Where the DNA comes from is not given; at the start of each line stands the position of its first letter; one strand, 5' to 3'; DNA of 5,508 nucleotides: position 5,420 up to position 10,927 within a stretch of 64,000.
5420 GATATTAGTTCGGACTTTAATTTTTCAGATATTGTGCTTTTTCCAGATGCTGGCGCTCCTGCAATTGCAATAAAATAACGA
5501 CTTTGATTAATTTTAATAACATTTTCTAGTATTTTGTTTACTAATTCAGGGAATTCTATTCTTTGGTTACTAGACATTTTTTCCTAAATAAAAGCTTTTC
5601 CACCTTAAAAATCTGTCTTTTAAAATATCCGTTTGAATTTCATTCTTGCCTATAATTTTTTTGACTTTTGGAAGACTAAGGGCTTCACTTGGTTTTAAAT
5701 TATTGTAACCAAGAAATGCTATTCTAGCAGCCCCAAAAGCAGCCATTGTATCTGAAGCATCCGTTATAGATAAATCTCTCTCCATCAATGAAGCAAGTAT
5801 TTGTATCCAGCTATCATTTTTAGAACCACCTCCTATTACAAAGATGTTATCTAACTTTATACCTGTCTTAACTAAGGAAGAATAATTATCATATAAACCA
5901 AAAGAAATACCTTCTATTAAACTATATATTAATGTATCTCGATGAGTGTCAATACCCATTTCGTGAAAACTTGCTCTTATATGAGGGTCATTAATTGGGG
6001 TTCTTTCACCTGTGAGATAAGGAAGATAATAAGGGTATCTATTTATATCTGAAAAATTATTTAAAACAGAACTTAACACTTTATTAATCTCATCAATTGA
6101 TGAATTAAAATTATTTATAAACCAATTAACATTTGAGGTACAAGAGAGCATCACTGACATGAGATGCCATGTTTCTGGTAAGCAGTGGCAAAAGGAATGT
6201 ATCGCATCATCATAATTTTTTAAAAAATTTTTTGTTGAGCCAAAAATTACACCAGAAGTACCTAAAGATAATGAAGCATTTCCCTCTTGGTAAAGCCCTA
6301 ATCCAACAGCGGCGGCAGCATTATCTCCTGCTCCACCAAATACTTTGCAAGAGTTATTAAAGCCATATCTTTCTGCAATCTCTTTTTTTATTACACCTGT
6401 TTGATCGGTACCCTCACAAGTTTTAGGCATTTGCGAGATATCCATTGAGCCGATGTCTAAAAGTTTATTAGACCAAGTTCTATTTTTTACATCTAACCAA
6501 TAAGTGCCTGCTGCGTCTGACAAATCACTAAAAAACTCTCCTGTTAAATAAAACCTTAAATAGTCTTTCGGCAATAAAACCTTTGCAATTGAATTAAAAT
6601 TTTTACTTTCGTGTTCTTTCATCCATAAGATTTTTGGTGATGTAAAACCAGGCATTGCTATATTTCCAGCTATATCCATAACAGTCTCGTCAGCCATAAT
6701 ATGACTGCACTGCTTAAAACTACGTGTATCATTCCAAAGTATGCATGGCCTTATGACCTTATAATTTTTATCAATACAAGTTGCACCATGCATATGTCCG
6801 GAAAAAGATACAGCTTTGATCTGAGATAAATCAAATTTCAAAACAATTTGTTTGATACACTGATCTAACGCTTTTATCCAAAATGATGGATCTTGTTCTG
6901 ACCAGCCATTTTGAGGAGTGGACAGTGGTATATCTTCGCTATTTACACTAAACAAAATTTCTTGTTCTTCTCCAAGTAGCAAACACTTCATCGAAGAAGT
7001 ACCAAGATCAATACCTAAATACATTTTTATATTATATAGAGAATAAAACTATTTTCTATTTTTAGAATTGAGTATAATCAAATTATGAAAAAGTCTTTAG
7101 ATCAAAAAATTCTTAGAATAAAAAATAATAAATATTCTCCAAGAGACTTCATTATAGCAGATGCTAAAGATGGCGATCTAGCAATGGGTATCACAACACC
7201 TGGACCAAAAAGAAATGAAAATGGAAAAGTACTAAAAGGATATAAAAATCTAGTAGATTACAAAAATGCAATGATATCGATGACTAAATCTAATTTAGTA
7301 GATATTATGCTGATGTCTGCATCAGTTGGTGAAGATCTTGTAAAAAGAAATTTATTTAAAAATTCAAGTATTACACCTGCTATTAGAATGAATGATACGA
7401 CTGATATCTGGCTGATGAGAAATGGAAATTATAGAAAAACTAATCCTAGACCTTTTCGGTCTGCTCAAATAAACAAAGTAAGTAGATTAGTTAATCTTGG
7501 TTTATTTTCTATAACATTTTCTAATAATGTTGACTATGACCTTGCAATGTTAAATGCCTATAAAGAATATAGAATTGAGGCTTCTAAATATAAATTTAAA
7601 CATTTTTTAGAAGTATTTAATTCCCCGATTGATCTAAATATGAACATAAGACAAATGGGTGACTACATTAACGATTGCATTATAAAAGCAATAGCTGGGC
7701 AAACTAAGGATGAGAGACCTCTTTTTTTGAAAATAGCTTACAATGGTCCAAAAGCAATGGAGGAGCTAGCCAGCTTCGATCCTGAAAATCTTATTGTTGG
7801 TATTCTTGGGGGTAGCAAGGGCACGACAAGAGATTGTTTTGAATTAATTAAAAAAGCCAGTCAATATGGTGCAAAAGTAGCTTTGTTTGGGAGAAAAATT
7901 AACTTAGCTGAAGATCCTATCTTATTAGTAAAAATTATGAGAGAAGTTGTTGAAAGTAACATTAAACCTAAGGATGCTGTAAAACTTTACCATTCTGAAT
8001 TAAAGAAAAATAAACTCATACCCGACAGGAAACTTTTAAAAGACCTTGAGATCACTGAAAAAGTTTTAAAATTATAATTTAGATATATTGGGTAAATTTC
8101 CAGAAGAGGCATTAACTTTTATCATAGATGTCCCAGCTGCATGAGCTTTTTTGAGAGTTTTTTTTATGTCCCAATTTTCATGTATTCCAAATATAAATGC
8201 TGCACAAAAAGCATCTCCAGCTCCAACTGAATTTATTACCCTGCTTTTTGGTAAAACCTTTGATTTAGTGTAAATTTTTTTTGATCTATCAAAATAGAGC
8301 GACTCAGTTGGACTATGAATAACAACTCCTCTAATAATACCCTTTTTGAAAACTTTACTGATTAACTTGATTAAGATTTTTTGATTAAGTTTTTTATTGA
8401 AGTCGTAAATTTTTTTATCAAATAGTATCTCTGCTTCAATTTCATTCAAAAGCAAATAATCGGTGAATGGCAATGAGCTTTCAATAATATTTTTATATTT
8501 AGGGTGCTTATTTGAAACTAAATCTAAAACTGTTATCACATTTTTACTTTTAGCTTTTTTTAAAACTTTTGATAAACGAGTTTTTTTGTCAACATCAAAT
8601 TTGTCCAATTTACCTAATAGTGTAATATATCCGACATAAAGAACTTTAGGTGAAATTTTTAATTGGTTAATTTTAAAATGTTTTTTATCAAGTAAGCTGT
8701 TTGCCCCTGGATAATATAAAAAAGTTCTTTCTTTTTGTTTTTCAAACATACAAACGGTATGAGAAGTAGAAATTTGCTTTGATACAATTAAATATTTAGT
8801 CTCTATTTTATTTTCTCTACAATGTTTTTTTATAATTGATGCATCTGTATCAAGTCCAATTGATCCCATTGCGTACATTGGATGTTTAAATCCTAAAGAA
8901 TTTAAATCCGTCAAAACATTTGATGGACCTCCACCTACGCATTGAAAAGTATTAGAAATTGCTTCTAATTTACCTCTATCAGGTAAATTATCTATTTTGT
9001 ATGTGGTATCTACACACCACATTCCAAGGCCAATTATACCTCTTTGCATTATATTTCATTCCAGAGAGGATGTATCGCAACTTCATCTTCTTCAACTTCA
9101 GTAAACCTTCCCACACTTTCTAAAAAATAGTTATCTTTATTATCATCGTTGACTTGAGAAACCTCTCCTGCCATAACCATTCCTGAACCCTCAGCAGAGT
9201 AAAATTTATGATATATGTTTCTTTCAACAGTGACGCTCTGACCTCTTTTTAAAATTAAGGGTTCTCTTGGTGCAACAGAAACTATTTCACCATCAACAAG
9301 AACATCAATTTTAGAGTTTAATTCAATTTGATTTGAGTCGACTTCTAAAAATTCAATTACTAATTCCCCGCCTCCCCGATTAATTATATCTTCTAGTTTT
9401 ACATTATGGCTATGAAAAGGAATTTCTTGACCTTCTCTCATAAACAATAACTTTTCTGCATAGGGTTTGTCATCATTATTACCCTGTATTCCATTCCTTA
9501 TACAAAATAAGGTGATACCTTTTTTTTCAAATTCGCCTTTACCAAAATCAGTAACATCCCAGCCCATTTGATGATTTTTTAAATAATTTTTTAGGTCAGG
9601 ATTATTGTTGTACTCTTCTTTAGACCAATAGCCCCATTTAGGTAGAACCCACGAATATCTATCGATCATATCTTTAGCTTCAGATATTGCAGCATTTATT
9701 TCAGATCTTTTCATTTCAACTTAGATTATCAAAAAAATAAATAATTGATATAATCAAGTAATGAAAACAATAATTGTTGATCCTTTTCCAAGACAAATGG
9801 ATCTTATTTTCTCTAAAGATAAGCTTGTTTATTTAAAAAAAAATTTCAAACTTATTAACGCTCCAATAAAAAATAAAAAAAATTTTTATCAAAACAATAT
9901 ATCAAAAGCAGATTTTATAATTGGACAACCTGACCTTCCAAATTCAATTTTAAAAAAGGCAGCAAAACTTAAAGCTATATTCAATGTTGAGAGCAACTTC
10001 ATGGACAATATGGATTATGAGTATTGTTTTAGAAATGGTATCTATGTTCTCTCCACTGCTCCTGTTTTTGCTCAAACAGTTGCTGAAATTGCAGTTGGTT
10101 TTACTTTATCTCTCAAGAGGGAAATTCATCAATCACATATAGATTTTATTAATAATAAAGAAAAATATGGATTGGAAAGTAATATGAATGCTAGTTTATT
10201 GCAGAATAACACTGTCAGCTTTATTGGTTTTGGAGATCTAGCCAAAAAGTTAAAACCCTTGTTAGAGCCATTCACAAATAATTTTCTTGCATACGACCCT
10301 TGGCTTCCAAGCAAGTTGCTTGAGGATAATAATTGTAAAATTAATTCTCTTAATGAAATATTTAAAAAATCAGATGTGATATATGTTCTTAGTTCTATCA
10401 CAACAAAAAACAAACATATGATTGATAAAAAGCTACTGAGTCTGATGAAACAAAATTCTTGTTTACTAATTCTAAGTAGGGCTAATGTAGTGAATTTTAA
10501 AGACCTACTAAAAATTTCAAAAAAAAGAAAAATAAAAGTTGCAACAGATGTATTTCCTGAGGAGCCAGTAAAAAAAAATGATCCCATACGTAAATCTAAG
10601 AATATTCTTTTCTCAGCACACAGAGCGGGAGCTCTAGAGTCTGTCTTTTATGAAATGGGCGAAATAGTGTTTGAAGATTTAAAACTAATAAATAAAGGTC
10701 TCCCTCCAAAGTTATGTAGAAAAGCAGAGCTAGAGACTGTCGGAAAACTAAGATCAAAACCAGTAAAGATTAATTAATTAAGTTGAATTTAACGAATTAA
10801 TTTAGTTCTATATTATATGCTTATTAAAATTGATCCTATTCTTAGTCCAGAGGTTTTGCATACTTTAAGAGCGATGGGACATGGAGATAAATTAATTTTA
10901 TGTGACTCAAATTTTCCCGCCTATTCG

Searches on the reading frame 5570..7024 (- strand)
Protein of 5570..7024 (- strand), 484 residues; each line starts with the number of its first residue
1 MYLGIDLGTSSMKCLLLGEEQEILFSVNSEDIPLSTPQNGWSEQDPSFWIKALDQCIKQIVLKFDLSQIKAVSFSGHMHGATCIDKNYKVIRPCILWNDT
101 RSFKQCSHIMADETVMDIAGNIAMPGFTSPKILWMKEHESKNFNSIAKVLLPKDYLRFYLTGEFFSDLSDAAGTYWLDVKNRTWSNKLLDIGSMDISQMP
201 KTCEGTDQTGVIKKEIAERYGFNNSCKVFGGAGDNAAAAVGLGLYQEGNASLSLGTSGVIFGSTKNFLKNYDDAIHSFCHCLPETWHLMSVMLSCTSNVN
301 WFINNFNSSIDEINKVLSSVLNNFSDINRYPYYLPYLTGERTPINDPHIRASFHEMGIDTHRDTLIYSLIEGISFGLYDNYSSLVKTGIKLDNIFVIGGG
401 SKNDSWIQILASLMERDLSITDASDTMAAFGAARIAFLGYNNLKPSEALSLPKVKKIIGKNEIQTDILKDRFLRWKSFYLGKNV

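Call 9: search_protein_families(library=pfam, proteins=[window:5570-7024:-], max_evalue=0.001)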
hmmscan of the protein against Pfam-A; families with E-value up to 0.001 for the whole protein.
window:5570-7024:- (484 aa): 2 families
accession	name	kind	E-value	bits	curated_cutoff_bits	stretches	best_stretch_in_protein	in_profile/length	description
PF00370.27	FGGY_N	-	7.4e-65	219.4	28.8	1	1-241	1-245/245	FGGY family of carbohydrate kinases, N-terminal domain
PF02782.22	FGGY_C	-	1.6e-27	97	27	1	251-438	2-196/198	FGGY family of carbohydrate kinases, C-terminal domain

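Call 13: search_protein_families(library=ncbifam, proteins=[window:5570-7024:-], max_evalue=0.00001)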
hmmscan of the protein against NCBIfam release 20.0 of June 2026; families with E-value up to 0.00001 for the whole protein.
window:5570-7024:- (484 aa): 12 families
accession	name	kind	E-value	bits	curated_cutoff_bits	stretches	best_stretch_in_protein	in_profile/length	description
TIGR01312.1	XylB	equivalog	1.3e-149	498.8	380.25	1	3-452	1-451/481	xylulokinase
NF011601.0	PRK15027.1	equivalog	4.8e-125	417.7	912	1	1-446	1-442/484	xylulokinase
TIGR01314.1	gntK_FGGY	equivalog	2.3e-51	174.9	648.55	1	3-466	3-471/505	gluconokinase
TIGR01311.1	glycerol_kin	equivalog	5.1e-37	127.3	590.35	1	4-476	5-487/496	glycerol kinase GlpK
TIGR02628.1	fuculo_kin_coli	equivalog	4.3e-29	101.8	470.9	1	41-442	43-444/465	L-fuculokinase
NF000756.0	PRK00047.1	subfamily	3e-28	98.4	498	1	3-476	8-488/502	glycerol kinase GlpK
NF008187.0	PRK10939.1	equivalog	1.2e-27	96.8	528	1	3-443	7-465/521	autoinducer-2 kinase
TIGR01315.1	5C_CHO_kinase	subfamily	5.7e-24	84.7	408.7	2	2-189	2-202/541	FGGY family pentulose kinase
NF003154.0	PRK04123.1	equivalog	2.4e-18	66.2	428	1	3-438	7-490/554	ribulokinase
TIGR01234.1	L-ribulokinase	equivalog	9.1e-14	51.1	583.25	1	126-436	156-481/536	ribulokinase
TIGR02627.1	rhamnulo_kin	equivalog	4.4e-12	45.3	527.95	1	50-260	47-257/454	rhamnulokinase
NF007925.0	PRK10640.1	equivalog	1.4e-09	37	639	1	4-261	8-265/489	rhamnulokinase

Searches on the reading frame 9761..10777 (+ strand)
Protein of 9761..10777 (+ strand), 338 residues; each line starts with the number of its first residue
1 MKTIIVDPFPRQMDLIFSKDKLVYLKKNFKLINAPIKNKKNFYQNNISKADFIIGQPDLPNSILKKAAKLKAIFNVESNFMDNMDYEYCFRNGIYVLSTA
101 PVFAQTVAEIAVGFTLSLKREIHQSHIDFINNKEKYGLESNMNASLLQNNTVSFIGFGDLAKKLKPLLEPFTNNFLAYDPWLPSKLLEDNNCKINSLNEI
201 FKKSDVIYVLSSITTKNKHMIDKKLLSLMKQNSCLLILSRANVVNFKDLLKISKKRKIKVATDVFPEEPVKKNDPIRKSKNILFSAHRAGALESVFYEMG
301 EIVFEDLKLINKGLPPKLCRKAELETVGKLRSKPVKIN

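Call 9: search_protein_families(library=pfam, proteins=[window:9761-10777:+], max_evalue=0.001)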
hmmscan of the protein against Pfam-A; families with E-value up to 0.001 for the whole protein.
window:9761-10777:+ (338 aa): 2 families
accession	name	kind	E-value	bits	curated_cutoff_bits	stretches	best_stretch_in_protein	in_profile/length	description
PF02826.25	2-Hacid_dh_C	-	6.3e-32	110.8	25.1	1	113-289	2-178/178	D-isomer specific 2-hydroxyacid dehydrogenase, NAD binding domain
PF00389.36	2-Hacid_dh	-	5e-07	29.9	24.6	1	46-316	36-129/134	D-isomer specific 2-hydroxyacid dehydrogenase, catalytic domain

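Call 13: search_protein_families(library=ncbifam, proteins=[window:9761-10777:+], max_evalue=0.00001)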
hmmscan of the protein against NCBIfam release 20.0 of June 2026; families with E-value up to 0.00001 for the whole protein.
window:9761-10777:+ (338 aa): 18 families
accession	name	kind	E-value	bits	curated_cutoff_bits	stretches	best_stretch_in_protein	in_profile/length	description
TIGR01327.1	PGDH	equivalog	8.4e-31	107.3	454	1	46-313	37-303/525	phosphoglycerate dehydrogenase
NF009714.1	PRK13243.1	equivalog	1.3e-29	103.6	455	1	61-322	59-325/332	glyoxylate reductase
NF008759.0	PRK11790.1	equivalog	1e-26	93.6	404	1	56-307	63-313/410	phosphoglycerate dehydrogenase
NF006263.0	PRK08410.1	equivalog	7.5e-24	84.7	389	1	55-307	49-303/311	D-2-hydroxyacid dehydrogenase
NF005027.0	PRK06436.1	equivalog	6.5e-21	74.7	261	1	78-324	57-293/303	2-hydroxyacid dehydrogenase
NF005750.0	PRK07574.1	equivalog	1.2e-20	74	329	1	40-291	81-337/386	NAD-dependent formate dehydrogenase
NF041369.1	Dhydh_Halo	equivalog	7.7e-17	61.5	400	1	81-312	66-296/305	D-2-hydroxyacid dehydrogenase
NF011938.0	PRK15409.1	equivalog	2e-16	59.9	492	1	43-307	39-305/324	glyoxylate/hydroxypyruvate reductase GhrB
NF006374.0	PRK08605.1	subfamily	1.4e-13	50.7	356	1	77-261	76-258/332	D-lactate dehydrogenase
NF005387.0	PRK06932.1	equivalog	4.1e-13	49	492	1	60-292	56-291/314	2-hydroxyacid dehydrogenase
NF005069.0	PRK06487.1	equivalog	1.9e-12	46.9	448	1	58-289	58-289/320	2-hydroxyacid dehydrogenase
NF000492.1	vanH_gen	exception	6.3e-12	45.2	540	1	80-264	76-251/312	D-lactate dehydrogenase VanH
NF009127.0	PRK12480.1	equivalog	1.2e-10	41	579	1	81-259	80-254/330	D-lactate dehydrogenase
NF001309.0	PRK00257.1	equivalog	3.5e-09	36.1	434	1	144-270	111-239/379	4-phosphoerythronate dehydrogenase PdxB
NF000004.1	vanH-D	exception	1e-08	34.7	550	1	101-264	102-257/323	D-lactate dehydrogenase VanH-D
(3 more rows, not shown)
